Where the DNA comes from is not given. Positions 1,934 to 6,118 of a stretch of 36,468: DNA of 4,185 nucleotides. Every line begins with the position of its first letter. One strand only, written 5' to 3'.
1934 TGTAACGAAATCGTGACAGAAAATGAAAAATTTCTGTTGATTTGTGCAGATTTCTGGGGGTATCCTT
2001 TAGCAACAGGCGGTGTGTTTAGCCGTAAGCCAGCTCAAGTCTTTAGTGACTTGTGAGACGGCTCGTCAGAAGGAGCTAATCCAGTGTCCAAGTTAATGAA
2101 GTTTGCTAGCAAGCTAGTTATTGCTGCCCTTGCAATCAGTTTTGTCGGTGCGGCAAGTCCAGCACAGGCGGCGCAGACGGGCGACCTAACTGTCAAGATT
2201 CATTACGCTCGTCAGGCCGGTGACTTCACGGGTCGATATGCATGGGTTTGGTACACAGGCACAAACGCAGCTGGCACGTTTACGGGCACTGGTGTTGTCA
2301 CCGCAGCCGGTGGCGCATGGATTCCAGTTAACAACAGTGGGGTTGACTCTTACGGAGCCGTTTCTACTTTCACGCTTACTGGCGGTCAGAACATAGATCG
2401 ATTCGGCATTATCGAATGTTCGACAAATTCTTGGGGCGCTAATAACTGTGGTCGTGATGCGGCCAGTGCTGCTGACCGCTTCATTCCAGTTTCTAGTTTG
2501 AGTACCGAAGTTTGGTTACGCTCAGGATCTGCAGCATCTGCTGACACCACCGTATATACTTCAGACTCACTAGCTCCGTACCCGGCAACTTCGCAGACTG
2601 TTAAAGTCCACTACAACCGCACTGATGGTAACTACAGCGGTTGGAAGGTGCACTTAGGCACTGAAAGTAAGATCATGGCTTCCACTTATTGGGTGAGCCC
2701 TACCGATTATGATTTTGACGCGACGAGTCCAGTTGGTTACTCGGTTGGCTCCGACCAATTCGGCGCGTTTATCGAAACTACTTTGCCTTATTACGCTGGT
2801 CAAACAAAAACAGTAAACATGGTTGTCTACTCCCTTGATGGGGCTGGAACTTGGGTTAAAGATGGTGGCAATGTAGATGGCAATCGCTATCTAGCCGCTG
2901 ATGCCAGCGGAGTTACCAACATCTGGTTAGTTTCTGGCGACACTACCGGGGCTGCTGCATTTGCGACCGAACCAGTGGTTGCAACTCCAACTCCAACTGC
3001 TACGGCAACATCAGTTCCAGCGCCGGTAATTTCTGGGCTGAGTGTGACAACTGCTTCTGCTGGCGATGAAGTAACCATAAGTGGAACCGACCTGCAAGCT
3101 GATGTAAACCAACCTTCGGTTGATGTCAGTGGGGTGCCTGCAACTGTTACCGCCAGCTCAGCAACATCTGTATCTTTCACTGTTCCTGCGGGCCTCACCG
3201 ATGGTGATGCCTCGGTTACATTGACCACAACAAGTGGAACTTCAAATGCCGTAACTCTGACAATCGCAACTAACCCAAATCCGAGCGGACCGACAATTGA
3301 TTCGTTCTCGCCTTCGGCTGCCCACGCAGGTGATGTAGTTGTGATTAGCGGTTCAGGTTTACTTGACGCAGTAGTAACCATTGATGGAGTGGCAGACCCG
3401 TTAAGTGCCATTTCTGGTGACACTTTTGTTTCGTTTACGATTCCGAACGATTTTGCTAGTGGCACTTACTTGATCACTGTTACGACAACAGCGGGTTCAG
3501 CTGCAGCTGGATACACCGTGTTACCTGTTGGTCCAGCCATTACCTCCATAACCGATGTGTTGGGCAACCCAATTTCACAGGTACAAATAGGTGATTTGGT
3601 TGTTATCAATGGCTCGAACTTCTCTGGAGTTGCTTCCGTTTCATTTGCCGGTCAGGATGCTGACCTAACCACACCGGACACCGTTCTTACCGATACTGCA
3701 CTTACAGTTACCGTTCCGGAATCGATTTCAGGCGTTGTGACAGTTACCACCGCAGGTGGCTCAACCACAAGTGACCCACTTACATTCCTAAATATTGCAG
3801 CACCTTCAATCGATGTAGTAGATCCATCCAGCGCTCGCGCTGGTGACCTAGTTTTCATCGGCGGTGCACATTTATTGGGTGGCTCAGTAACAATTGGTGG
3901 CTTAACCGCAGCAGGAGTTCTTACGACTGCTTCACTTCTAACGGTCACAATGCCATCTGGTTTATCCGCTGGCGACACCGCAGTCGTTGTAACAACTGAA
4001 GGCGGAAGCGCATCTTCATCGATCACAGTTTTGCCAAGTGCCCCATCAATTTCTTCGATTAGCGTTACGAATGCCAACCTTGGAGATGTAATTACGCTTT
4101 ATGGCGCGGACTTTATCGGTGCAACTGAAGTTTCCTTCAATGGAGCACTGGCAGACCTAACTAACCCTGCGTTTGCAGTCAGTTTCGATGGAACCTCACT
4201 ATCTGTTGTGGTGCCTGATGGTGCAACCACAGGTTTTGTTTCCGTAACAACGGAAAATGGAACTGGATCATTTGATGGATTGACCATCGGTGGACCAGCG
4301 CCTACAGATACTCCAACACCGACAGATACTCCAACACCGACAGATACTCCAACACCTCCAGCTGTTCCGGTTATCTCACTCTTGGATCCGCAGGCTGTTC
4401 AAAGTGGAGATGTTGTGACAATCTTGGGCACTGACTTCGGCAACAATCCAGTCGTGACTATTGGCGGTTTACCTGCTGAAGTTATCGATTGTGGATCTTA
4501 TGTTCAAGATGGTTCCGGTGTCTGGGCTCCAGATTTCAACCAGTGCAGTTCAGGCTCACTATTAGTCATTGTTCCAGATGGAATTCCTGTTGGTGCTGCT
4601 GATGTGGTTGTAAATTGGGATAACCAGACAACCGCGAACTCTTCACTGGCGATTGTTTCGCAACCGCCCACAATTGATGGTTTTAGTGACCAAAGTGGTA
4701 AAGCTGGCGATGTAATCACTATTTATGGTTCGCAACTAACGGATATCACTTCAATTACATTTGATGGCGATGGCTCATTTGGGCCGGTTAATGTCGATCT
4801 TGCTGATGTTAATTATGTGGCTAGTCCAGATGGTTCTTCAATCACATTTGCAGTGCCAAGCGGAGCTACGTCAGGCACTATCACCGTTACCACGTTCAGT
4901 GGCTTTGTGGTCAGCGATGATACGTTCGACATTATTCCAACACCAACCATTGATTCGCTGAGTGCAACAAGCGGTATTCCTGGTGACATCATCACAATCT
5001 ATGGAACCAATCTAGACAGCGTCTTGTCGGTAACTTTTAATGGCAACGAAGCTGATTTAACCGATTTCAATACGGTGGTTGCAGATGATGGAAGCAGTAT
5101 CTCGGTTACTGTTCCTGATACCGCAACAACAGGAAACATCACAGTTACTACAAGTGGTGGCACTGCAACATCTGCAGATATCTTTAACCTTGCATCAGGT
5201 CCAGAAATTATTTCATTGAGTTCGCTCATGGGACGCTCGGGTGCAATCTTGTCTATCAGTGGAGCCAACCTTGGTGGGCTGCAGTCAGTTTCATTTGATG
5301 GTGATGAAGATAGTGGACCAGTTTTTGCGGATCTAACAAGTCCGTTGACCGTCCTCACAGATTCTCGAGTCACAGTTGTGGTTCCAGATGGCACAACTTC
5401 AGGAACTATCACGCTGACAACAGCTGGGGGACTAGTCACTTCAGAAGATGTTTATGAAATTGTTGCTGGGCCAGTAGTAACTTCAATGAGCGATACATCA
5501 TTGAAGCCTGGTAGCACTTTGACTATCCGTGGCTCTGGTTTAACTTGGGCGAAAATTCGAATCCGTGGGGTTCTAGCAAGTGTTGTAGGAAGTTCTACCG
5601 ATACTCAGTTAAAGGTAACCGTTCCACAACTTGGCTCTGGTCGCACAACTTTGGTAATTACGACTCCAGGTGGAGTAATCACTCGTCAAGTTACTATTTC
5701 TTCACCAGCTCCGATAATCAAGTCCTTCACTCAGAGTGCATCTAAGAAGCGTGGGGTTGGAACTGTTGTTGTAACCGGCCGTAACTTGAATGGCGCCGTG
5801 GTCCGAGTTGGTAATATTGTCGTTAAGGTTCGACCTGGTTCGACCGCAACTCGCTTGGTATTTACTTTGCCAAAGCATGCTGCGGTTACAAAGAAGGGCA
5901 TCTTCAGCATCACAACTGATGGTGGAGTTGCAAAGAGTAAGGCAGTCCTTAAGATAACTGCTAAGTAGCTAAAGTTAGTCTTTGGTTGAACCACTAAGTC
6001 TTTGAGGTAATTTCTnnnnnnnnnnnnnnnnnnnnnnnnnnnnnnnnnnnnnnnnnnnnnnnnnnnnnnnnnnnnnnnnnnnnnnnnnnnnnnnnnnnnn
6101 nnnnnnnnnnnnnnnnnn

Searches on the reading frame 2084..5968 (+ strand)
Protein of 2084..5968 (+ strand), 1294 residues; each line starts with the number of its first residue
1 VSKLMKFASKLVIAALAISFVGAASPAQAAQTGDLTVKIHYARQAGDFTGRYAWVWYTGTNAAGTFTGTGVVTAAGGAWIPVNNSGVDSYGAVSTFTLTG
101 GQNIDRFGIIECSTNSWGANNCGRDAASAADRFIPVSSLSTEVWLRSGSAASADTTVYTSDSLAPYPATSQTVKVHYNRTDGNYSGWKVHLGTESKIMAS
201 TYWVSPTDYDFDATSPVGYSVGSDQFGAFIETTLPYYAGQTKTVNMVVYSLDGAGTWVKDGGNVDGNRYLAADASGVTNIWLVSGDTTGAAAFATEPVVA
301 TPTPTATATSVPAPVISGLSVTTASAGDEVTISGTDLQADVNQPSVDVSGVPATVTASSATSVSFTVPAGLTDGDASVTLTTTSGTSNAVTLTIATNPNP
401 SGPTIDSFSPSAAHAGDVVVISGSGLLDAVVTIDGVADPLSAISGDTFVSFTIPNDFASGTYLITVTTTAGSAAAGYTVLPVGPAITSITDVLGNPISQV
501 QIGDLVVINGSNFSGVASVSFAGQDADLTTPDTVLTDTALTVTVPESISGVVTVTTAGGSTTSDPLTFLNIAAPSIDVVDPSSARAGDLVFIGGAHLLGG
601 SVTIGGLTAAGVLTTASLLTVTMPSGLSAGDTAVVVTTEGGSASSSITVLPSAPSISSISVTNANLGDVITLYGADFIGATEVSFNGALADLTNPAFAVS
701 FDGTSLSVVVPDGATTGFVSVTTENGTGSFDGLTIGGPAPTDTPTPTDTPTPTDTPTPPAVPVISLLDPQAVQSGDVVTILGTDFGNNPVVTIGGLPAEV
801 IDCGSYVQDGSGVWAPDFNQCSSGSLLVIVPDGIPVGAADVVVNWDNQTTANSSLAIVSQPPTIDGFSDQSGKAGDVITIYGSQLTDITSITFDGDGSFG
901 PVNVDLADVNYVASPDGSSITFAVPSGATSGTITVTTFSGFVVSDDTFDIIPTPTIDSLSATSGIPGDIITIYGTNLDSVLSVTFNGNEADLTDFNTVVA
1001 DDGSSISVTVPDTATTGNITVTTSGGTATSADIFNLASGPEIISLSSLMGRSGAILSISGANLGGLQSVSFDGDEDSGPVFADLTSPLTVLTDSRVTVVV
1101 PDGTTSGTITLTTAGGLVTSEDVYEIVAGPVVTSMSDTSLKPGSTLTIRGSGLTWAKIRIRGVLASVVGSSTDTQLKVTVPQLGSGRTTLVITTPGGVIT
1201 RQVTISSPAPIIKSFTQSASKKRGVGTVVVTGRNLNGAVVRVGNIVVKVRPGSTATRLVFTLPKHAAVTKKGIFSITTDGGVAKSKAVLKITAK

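Call 7: search_protein_families(library=pfam, proteins=[window:2084-5968:+], max_evalue=0.001)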
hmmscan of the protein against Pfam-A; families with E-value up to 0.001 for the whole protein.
window:2084-5968:+ (1294 aa): 3 families
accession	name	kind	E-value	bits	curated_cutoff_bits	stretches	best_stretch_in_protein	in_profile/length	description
PF01833.30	TIG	-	3.7e-49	165.1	20.9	5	314-393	1-83/84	IPT/TIG domain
PF03714.20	PUD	-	1.4e-18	68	25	2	36-150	1-93/97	Bacterial pullanase-associated domain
PF14734.12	DUF4469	-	2.9e-05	24.4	22.6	0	318-391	10-94/101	Domain of unknown function (DUF4469) with IG-like fold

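Call 19: search_protein_families(library=ncbifam, proteins=[window:2084-5968:+], max_evalue=1)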
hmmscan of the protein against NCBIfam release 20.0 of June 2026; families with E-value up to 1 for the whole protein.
window:2084-5968:+ (1294 aa): 4 families
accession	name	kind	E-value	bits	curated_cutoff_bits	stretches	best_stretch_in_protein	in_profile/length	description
NF058597.1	CoaZ_rpt_PGGG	domain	2.1e-24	85.4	30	7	312-394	1-88/88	choice-of-anchor Z repeating domain-containing protein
TIGR03437.1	Soli_cterm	paralog_domain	7.7e-19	68.3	29.05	6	326-397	26-97/225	Solibacter uncharacterized C-terminal domain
NF047769.1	LIC10067_lipo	equivalog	4.6e-06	26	200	5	292-410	32-140/239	LIC10067 family putative lipoprotein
TIGR02102.1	pullulan_Gpos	equivalog_domain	0.039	11.7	1042.25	1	80-208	41-149/1113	pullulanase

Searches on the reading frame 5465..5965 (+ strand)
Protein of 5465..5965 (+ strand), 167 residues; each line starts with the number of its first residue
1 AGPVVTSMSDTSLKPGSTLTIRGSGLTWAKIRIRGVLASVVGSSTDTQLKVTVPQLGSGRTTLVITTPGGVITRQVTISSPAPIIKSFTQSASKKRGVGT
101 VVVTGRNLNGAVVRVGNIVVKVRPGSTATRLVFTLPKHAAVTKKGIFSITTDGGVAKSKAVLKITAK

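Call 43: search_protein_families(library=pfam, proteins=[window:5465-5965:+], max_evalue=1)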
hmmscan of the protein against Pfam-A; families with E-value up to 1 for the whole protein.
window:5465-5965:+ (167 aa): 3 families
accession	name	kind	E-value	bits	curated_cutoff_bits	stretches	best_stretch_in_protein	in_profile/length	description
PF01833.30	TIG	-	7e-12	45.6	20.9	2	3-73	1-77/84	IPT/TIG domain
PF14734.12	DUF4469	-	0.14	12.6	22.6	0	7-29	10-32/101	Domain of unknown function (DUF4469) with IG-like fold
PF15915.11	BAT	-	0.34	11.1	25.8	0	52-141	29-122/156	GAF and HTH_10 associated domain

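Call 58: find_homologous_proteins(query=window:5465-5965:+, max_evalue=0.00001)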
Query window:5465-5965:+ (167 aa): 1 proteins with E <= 0.00001 among 271 candidates.
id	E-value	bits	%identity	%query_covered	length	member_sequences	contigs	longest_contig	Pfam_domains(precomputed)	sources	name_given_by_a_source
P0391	4.7e-64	233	73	99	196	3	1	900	PF01833.31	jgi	jgi:hypothetical protein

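Call 83: search_protein_families(library=ncbifam, proteins=[window:5465-5965:+], max_evalue=0.01)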
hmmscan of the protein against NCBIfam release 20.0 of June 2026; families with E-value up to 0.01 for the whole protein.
window:5465-5965:+ (167 aa): 0 families
